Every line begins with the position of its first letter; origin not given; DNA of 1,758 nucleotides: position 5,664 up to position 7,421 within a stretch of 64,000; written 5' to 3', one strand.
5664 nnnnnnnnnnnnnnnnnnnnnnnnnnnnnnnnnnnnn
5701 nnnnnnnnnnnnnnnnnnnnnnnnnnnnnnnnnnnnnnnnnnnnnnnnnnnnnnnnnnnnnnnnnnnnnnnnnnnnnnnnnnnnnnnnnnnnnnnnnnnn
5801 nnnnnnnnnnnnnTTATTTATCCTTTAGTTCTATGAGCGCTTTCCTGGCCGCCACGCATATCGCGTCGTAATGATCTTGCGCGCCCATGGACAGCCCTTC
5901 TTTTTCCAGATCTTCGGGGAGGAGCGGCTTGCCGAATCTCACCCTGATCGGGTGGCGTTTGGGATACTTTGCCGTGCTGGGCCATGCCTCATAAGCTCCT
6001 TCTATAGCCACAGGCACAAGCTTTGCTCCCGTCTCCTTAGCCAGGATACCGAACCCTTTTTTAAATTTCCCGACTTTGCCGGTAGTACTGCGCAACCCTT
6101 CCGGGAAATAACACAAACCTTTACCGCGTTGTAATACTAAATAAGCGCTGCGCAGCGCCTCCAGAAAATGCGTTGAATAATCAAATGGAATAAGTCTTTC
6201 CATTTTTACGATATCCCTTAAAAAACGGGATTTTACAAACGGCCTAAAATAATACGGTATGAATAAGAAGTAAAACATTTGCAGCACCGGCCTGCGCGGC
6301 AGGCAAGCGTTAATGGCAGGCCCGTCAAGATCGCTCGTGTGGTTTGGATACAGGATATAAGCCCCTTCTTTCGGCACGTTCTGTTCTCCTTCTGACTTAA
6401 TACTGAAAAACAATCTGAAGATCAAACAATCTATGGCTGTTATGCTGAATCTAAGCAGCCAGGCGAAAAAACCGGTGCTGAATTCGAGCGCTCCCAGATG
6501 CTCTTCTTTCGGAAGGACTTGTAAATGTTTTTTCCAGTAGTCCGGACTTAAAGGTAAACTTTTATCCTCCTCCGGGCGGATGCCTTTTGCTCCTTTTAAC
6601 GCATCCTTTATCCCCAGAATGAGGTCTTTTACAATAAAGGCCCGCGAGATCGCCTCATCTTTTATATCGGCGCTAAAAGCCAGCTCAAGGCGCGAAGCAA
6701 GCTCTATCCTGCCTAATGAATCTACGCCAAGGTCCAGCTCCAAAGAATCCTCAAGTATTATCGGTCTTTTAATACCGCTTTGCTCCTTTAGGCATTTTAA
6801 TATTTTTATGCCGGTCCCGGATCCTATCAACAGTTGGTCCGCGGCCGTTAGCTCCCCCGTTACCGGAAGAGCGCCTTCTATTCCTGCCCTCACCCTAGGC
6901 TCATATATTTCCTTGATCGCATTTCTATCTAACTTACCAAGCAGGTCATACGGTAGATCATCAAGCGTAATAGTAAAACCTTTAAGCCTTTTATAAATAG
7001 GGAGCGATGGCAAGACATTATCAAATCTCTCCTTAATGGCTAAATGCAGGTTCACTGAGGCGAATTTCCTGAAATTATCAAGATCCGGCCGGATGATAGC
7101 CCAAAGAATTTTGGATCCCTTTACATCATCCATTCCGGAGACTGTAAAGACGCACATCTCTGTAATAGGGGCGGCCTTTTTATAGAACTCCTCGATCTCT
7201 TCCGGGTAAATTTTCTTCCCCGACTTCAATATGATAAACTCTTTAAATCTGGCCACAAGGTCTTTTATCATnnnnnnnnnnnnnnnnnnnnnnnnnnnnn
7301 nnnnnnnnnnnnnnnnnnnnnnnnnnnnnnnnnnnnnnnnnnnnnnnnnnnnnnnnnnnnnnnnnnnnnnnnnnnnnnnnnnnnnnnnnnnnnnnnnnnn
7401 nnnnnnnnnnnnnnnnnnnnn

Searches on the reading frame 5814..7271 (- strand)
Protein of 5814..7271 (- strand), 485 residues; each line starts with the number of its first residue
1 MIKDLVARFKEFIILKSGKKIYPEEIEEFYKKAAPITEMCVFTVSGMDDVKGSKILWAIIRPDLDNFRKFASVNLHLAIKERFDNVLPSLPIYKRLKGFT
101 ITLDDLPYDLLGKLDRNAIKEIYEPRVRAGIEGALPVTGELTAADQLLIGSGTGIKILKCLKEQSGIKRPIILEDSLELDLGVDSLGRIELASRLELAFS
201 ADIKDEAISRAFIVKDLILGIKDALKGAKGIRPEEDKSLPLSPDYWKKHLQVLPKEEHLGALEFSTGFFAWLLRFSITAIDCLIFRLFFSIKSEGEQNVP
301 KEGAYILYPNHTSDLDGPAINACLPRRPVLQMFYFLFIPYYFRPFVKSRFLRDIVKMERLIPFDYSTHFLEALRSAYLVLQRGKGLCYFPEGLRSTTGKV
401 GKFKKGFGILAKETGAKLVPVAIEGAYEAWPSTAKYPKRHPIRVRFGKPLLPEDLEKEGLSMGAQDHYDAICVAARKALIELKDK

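Call 62: search_protein_families(library=pfam, proteins=[window:5814-7271:-], max_evalue=0.0001)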
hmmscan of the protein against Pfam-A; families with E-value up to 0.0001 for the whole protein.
window:5814-7271:- (485 aa): 2 families
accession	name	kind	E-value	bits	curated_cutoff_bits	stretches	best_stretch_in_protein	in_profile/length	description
PF01553.26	Acyltransferase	-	1.2e-16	61.2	23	1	291-423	2-131/132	Acyltransferase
PF00550.31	PP-binding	-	2.6e-05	24.8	20.8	1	156-207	2-53/67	Phosphopantetheine attachment site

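Call 80: find_homologous_proteins(query=window:5814-7271:-, max_evalue=1e-20)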
Query window:5814-7271:- (485 aa): 326 proteins with E <= 1e-20 among 8000 candidates; the best 120 are listed.
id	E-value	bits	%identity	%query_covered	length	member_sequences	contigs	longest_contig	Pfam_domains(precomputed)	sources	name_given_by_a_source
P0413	0.0e+0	1090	100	100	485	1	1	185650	PF00550.32,PF01553.27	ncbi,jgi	ncbi:MAG: 1-acyl-sn-glycerol-3-phosphate acyltransferase [Candidatus Omnitrophota bacterium]|jgi:lon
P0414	4.7e-282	954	87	100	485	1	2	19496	PF00550.32,PF01553.27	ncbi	-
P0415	4.4e-274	928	84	100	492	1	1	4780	PF00550.32,PF01553.27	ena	-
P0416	7.2e-274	927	84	100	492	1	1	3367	PF00550.32,PF01553.27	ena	-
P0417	3.4e-273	925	84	100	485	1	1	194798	PF01553.27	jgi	-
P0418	5.4e-273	924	85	100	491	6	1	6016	PF00550.32,PF01553.27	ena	-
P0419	8.1e-273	923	84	100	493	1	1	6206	PF01553.27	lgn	-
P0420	7.6e-272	920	84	100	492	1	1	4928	PF00550.32,PF01553.27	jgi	jgi:long-chain acyl-CoA synthetase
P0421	1.6e-271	919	83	100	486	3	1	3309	PF01553.27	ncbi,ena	-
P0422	5.7e-271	917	84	100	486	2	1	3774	PF01553.27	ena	-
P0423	6.8e-269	910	83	100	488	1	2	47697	PF00550.32,PF01553.27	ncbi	-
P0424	1.4e-268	909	82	100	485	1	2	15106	PF01553.27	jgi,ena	-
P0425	7.3e-268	907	83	100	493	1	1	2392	PF00550.32,PF01553.27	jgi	jgi:long-chain acyl-CoA synthetase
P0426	1.9e-267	906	83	100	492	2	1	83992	PF01553.27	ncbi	ncbi:MAG: 1-acyl-sn-glycerol-3-phosphate acyltransferase [Candidatus Omnitrophota bacterium]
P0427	2.4e-267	905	83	100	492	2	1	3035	PF00550.32,PF01553.27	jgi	jgi:long-chain acyl-CoA synthetase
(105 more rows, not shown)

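Call 90: search_protein_families(library=ncbifam, proteins=[window:5814-7271:-], max_evalue=0.00001)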
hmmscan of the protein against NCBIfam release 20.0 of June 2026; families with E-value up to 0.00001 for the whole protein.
window:5814-7271:- (485 aa): 5 families
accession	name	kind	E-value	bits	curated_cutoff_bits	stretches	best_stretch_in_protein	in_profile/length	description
NF006386.0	PRK08633.1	equivalog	2.6e-20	71.8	1221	1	280-450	418-586/1147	acyl-[ACP]--phospholipid O-acyltransferase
NF005291.0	PRK06814.1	equivalog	2.9e-14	51.9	1349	1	279-429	429-569/1140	acyl-[ACP]--phospholipid O-acyltransferase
NF005959.0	PRK08043.1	equivalog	1.7e-12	46.5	886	1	283-427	8-141/719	bifunctional acyl-ACP--phospholipid O-acyltransferase/long-chain-fatty-acid--ACP ligase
TIGR00530.1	AGP_acyltrn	subfamily_domain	7.1e-12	45.2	102.95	1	291-423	4-129/130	1-acylglycerol-3-phosphate O-acyltransferase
NF002148.0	PRK00982.1-2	subfamily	1.5e-06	28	71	1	159-223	11-76/79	acyl carrier protein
